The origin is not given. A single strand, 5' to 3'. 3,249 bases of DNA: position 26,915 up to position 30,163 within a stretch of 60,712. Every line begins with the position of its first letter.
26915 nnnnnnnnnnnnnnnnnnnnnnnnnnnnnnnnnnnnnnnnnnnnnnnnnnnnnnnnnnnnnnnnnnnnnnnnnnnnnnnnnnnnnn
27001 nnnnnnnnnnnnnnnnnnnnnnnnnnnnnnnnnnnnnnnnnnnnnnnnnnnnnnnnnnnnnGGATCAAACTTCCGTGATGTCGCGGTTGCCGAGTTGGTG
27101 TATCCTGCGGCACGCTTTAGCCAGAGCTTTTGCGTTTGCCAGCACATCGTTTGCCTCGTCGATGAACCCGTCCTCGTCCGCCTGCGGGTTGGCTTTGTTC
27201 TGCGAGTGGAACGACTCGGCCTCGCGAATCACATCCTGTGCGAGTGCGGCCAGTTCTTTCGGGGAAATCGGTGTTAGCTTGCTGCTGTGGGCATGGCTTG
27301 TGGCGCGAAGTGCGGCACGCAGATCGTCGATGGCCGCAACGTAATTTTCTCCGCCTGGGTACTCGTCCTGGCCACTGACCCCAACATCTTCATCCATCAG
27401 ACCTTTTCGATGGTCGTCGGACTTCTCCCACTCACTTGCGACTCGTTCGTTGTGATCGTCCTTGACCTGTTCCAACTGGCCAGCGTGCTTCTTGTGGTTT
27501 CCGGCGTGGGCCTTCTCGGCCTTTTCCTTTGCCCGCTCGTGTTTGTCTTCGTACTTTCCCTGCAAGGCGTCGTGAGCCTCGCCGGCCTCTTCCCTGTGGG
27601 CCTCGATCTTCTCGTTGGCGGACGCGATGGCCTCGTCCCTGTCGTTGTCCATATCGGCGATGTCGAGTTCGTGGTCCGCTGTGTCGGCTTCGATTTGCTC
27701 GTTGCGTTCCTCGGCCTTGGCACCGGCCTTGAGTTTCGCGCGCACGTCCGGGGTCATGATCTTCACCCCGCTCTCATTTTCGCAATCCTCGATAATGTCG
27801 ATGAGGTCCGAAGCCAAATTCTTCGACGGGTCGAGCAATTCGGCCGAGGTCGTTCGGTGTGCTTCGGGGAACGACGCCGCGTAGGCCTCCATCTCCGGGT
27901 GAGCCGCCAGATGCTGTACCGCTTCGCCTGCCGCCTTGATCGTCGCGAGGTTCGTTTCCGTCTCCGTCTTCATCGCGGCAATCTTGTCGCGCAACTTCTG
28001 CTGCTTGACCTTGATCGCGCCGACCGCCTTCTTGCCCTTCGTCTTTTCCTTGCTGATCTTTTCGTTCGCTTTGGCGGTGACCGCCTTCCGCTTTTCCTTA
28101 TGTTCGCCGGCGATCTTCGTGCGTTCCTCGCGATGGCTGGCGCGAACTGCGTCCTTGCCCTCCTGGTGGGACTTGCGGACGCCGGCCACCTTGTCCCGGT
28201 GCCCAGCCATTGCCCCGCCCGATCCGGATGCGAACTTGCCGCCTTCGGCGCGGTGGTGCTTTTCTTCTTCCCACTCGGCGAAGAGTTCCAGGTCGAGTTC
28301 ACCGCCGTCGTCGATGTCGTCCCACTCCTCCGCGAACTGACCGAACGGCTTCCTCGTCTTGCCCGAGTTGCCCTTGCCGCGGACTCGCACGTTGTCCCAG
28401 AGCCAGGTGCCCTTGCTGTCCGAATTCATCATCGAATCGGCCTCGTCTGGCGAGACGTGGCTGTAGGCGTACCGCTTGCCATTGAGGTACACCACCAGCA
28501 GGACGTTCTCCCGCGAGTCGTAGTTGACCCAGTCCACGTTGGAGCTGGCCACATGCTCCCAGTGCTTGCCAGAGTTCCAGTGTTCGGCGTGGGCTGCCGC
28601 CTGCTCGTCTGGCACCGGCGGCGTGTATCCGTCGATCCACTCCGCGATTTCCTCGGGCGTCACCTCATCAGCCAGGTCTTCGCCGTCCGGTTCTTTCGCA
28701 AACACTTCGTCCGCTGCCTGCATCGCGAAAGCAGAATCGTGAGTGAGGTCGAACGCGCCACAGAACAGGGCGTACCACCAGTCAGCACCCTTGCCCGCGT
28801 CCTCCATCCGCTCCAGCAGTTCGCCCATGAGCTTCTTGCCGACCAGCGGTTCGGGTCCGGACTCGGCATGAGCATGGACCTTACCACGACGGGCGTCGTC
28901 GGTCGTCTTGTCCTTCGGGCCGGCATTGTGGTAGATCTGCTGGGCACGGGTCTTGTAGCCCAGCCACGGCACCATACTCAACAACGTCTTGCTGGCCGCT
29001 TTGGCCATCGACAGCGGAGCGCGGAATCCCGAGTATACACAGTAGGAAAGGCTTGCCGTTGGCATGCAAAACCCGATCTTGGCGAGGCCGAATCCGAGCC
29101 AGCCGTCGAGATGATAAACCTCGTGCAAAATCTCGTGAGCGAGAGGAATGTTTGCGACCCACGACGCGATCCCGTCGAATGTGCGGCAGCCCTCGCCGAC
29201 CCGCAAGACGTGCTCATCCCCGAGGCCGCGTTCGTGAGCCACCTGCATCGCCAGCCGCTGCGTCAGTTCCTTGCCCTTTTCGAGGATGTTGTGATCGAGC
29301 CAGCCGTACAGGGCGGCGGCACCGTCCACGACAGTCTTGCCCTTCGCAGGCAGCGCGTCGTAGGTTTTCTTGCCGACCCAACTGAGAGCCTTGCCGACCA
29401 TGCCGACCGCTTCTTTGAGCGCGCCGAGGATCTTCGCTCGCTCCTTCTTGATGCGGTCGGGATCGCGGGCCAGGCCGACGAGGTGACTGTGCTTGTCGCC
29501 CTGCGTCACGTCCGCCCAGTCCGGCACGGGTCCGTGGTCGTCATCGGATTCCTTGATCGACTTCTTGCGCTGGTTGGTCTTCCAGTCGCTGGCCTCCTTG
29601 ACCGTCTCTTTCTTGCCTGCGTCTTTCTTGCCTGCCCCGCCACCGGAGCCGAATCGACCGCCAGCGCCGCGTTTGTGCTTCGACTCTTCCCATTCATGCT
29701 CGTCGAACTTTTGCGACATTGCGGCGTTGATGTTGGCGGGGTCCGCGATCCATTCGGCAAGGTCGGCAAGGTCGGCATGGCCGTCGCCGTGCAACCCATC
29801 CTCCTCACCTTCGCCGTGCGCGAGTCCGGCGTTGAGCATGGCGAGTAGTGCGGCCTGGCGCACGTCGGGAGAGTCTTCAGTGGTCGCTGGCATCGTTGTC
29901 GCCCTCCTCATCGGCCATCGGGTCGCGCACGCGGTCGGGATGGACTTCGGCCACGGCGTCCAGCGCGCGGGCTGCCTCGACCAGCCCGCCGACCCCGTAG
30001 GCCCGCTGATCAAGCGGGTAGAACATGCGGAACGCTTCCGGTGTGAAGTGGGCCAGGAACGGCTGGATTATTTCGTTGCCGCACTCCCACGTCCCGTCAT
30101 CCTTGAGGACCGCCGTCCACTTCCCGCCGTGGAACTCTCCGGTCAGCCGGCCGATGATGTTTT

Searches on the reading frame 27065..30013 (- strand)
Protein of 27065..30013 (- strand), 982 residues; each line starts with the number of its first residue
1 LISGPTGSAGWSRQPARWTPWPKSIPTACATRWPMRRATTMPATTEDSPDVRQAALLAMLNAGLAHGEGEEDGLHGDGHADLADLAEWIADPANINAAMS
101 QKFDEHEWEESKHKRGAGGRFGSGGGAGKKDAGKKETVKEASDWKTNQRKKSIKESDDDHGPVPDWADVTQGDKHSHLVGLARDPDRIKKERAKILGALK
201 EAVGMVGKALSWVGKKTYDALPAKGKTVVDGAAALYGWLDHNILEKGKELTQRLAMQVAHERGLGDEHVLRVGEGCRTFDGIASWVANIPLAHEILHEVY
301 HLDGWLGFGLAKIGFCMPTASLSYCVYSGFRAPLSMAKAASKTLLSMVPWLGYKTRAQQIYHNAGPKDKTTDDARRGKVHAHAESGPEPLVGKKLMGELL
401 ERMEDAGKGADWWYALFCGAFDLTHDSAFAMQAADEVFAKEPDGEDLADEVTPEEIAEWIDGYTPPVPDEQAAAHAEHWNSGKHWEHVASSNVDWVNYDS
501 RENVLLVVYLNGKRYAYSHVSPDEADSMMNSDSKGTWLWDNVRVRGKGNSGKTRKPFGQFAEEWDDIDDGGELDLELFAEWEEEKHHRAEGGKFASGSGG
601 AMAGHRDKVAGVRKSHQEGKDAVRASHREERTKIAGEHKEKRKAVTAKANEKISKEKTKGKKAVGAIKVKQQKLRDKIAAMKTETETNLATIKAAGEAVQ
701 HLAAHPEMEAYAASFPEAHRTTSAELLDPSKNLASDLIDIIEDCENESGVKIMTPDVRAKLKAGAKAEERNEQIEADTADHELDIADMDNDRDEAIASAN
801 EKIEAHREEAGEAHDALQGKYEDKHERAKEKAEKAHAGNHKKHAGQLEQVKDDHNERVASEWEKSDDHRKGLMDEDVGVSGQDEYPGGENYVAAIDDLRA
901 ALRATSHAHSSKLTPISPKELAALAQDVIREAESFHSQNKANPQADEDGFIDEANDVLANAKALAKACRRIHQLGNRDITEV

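Call 61: search_protein_families(library=pfam, proteins=[window:27065-30013:-], max_evalue=0.01)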
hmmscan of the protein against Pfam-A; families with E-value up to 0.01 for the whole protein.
window:27065-30013:- (982 aa): 1 family
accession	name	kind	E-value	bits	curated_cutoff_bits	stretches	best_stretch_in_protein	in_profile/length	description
PF13619.11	KTSC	-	3.1e-10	40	25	1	490-543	2-55/58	KTSC domain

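Call 62: search_protein_families(library=phrogs, proteins=[window:27065-30013:-], max_evalue=0.001)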
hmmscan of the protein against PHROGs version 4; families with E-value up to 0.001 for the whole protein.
window:27065-30013:- (982 aa): 1 family
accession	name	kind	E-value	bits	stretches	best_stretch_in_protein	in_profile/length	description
phrog_3292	-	unknown function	2.2e-09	38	1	484-544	109-169/436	-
